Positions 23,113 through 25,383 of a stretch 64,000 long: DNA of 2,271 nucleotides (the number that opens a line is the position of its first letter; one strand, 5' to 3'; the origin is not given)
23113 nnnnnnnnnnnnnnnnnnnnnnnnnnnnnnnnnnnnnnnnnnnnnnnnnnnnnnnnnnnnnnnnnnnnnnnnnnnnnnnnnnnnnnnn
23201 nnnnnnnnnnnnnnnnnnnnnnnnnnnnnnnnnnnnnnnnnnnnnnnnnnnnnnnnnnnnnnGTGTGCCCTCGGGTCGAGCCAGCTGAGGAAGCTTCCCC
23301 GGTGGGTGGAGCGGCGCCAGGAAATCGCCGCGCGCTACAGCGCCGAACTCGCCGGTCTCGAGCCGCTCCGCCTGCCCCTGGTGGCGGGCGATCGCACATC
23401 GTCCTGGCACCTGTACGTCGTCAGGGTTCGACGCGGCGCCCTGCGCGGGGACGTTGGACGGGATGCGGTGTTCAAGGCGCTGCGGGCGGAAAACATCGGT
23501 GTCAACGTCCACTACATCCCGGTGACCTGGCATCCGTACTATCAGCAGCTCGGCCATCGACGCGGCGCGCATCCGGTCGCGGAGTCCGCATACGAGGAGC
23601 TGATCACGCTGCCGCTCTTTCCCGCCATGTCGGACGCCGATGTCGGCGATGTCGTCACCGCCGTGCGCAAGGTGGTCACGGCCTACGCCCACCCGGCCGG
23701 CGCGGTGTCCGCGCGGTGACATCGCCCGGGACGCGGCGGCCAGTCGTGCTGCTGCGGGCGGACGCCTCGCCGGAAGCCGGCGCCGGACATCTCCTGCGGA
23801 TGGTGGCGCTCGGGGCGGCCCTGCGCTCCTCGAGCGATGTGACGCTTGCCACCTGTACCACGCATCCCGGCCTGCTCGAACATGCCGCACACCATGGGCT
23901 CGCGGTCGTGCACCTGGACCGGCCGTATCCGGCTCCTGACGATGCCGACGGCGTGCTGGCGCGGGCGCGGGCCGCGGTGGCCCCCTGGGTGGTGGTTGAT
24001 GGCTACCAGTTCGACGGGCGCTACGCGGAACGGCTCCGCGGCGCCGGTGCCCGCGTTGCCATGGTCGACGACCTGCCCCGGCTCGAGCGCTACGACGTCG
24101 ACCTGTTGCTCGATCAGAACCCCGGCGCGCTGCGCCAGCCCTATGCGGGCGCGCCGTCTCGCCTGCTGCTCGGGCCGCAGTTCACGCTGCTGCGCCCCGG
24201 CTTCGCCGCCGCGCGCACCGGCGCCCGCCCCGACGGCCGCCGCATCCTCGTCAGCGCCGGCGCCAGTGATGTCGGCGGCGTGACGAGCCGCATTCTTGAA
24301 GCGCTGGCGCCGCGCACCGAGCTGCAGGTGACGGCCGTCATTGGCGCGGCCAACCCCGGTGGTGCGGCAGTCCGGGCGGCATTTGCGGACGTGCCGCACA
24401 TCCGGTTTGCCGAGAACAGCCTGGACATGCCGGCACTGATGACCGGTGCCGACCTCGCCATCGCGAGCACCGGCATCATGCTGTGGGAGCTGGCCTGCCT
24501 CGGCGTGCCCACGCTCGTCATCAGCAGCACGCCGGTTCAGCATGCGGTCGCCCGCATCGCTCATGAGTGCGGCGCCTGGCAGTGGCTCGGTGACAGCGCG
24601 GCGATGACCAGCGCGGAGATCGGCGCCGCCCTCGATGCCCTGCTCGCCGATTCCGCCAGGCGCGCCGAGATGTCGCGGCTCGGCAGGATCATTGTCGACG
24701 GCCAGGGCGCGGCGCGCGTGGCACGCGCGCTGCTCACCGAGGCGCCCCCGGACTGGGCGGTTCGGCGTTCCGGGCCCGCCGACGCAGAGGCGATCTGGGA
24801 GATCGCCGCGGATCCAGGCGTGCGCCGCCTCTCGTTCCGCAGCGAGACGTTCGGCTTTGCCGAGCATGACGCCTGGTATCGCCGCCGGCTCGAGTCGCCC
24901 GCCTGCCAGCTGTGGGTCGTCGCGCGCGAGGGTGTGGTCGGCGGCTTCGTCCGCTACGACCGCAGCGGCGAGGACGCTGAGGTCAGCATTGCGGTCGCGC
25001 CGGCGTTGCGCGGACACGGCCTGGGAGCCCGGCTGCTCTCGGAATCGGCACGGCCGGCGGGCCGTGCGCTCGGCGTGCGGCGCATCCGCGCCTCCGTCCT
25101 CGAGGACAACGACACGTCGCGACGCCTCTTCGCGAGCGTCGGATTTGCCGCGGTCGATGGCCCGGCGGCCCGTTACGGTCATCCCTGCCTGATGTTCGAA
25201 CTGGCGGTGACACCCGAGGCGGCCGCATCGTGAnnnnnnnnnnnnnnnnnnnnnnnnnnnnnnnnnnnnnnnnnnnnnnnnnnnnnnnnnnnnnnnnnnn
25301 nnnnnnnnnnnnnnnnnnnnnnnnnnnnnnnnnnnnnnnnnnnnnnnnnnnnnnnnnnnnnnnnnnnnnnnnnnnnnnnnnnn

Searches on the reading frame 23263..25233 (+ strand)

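Call 45: search_protein_families(library=pfam, proteins=[window:23263-25233:+], max_evalue=0.00001)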
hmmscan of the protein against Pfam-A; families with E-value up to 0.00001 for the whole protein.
window:23263-25233:+ (656 aa): 4 families
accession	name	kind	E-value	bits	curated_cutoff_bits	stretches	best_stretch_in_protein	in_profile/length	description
PF00583.31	Acetyltransf_1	-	4.1e-13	50.1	20.7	1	527-628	9-116/116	Acetyltransferase (GNAT) family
PF13302.13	Acetyltransf_3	-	2e-12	48.4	25.4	1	502-628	6-137/138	Acetyltransferase (GNAT) domain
PF13508.13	Acetyltransf_7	-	1.6e-09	38.4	27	1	548-629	3-83/84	Acetyltransferase (GNAT) domain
PF13673.13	Acetyltransf_10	-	3.9e-06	27.3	23.6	1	532-642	16-121/128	Acetyltransferase (GNAT) domain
